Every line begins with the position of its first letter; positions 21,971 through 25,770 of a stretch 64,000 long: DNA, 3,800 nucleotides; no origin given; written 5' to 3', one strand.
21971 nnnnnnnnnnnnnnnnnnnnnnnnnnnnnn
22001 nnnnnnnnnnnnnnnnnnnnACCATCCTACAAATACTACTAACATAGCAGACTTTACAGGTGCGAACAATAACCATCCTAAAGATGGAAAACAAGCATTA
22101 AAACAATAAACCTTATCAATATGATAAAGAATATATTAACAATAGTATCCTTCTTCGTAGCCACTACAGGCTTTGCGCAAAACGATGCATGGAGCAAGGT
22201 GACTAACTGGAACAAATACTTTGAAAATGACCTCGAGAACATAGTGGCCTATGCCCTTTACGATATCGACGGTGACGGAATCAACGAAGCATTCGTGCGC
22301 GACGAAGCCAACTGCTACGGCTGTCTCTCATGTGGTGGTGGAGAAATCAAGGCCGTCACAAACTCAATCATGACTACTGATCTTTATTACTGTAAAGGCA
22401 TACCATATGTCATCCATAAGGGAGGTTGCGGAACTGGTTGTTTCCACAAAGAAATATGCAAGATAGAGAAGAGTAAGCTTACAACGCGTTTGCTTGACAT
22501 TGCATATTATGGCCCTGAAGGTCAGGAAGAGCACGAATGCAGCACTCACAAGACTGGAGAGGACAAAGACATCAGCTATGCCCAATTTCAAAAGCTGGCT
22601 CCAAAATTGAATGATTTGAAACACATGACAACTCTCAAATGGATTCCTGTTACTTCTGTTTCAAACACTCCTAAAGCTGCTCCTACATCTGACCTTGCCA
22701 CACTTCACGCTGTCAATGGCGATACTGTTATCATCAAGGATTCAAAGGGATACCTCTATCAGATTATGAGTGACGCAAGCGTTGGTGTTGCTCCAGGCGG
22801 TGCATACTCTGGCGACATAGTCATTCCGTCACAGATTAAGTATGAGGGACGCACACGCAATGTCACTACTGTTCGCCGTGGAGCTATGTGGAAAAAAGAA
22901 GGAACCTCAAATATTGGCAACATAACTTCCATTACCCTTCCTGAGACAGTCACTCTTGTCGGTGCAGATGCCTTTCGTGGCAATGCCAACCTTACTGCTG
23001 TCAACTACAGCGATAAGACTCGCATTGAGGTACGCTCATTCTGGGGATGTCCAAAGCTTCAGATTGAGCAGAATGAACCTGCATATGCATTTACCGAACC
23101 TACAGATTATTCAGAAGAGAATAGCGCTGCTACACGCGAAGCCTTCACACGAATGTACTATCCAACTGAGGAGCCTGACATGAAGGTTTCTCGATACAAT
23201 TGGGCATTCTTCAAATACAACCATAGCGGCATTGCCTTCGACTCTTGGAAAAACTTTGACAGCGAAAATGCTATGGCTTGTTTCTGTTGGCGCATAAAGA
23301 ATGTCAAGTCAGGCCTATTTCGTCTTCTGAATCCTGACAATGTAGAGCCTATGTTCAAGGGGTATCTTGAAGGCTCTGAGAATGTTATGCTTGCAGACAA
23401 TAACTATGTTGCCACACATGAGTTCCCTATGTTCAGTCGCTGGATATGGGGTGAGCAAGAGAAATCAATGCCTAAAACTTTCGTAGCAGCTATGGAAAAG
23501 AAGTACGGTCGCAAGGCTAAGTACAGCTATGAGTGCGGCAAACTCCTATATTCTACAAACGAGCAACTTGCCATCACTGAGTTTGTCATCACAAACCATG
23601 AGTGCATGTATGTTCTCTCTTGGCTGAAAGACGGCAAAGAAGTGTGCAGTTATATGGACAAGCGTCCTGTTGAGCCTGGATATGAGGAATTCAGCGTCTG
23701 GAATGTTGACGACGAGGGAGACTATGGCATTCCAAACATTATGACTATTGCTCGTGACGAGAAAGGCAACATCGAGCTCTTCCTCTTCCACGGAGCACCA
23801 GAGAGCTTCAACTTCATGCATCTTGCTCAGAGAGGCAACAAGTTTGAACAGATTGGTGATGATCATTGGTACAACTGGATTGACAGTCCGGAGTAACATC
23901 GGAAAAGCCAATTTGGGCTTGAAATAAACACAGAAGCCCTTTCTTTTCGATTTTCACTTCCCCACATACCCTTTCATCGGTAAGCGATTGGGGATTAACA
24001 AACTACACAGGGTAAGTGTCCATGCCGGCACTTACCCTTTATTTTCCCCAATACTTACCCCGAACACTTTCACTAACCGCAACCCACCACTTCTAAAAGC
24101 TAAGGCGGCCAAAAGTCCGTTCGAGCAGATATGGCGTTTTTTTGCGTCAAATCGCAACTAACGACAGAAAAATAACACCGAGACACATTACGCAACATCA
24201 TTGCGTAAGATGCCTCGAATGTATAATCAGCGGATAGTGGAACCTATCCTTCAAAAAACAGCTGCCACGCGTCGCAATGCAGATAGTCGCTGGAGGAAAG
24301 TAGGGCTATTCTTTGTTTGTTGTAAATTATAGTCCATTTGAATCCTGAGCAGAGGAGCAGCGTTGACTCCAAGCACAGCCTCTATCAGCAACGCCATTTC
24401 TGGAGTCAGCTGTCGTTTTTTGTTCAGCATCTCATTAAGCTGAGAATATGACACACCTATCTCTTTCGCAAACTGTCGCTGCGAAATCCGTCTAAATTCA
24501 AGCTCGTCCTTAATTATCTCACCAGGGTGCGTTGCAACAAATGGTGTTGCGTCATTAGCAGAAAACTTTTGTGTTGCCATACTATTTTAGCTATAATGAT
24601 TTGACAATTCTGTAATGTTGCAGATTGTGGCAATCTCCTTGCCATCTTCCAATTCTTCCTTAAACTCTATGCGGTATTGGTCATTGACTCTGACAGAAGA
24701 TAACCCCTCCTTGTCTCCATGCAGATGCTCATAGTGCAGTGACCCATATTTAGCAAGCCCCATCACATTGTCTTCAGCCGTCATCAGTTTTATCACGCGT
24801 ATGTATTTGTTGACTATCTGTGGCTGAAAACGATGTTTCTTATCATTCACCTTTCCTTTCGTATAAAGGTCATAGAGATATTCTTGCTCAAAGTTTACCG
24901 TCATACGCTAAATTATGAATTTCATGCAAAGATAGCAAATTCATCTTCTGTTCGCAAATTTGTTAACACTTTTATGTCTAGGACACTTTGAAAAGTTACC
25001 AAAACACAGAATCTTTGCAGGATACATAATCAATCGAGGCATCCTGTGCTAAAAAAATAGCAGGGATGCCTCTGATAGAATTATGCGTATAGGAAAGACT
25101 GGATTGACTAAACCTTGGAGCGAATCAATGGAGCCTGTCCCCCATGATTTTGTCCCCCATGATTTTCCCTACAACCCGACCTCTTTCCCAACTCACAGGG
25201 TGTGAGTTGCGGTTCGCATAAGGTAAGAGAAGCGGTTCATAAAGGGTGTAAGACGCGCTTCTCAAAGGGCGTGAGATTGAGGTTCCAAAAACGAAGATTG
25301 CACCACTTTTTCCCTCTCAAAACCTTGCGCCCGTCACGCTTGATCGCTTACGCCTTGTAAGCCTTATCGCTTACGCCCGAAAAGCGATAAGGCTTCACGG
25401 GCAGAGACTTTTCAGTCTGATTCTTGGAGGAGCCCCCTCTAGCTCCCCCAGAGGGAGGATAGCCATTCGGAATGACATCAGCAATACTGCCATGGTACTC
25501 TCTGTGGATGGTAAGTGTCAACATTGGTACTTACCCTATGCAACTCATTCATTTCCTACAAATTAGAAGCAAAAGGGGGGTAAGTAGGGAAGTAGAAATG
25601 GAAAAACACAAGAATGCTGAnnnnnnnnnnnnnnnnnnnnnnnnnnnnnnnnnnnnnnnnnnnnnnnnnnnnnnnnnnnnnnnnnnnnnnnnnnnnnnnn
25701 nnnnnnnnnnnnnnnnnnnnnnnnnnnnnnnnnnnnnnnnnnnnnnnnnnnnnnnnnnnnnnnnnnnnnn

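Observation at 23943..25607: A higBA toxin-antitoxin pair sits inside a 1.66-kb cassette bounded by inverted repeats, with no transposase (mobile-insertion-cassette-like)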

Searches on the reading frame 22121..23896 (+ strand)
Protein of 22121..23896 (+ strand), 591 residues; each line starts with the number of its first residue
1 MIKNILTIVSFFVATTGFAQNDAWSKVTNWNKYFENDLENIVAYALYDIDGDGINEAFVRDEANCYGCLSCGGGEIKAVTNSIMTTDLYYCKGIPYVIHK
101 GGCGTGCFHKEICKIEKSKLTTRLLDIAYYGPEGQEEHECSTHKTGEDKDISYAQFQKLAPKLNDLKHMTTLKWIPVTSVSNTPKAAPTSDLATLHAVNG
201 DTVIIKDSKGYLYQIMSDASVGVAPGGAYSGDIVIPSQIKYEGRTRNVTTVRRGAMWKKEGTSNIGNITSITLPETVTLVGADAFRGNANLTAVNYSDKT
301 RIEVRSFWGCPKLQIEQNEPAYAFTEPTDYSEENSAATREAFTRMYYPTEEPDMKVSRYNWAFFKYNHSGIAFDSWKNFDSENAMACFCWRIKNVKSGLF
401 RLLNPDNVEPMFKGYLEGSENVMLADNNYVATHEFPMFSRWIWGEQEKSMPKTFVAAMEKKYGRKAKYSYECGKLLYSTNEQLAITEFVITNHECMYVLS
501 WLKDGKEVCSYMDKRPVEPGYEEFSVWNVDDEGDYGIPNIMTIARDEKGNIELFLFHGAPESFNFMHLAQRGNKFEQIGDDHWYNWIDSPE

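Call 9: search_protein_families(library=pfam, proteins=[window:22121-23896:+], max_evalue=0.01)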
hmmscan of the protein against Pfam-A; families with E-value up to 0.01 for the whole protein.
window:22121-23896:+ (591 aa): 1 family
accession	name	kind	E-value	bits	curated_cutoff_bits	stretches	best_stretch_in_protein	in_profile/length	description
PF13306.12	LRR_5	-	4.9e-05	23.7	27.7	1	266-313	79-126/127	BspA type Leucine rich repeat region (6 copies)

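Call 22: find_encoding_contigs(protein=window:22121-23896:+, flank=10000, max_places=10)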
Protein window:22121-23896:+ (591 aa): no gene with exactly this product is on record in the collection.

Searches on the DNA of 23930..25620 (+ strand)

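Call 26: search_dna_similar(query=window:23930-25620:+, collection=plasmids, mode=distant, max_evalue=0.01)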
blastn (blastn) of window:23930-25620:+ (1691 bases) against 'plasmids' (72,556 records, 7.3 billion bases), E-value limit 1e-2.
No match.

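Call 98: search_dna_similar(query=window:23930-25620:+, collection=phages, mode=distant, max_evalue=0.01)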
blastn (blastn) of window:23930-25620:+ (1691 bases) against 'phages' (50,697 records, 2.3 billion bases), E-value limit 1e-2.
Records with a match: 2; places in all: 2; records where one place covers at least 80% of the query: 0.
Best place of each record, by identity: 60-80% 2.
By first word of the organism name: Bacteriophage 2.
By host as written in the record: - 2.
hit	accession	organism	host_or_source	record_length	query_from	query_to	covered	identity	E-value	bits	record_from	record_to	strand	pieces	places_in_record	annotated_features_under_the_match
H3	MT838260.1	Bacteriophage sp.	human fecal samples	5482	644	916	16%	70.5%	2e-25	124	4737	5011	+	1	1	record has no annotation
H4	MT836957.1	Bacteriophage sp.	human fecal samples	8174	494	600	6%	72.2%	3e-4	54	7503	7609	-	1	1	record has no annotation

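Call 99: get_annotated_region(hit=H3, flank=5000)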
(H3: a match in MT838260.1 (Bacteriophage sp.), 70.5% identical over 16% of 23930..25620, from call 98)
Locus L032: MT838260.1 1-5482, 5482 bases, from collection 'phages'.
description: UNVERIFIED: Bacteriophage sp. clone scaffold_7140 genomic sequence.
organism: Bacteriophage sp. (NCBI taxid 38018)
taxonomy: Viruses
host: -; source: human fecal samples; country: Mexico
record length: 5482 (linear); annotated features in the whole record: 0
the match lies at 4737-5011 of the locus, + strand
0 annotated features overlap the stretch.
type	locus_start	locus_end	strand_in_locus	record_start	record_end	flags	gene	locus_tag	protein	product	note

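Call 100: get_annotated_region(hit=H4, flank=8000)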
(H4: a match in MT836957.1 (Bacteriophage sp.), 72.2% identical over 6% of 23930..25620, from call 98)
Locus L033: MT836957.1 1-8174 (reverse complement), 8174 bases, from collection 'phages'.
description: UNVERIFIED: Bacteriophage sp. clone scaffold_3493 genomic sequence.
organism: Bacteriophage sp. (NCBI taxid 38018)
taxonomy: Viruses
host: -; source: human fecal samples; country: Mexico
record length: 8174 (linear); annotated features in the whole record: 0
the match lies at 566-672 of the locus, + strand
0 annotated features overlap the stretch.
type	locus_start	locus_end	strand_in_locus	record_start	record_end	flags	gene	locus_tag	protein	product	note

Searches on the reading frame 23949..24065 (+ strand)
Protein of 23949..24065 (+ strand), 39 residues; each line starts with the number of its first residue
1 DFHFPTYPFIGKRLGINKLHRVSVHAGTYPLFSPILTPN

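Call 57: search_protein_representatives(alignment_id=A2)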
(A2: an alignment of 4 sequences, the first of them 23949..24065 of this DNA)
Query: 4 sequences, 39 profile positions. Proteins with E-value up to 0.001 (for the whole library): 3; up to 1e-10: 0; up to 1e-30: 0. The best 3 are listed.
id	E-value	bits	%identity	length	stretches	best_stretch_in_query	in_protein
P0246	9.8e-08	47.9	-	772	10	24-36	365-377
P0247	9.2e-05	38.4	-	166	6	22-33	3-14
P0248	7.0e-04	35.5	-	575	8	16-29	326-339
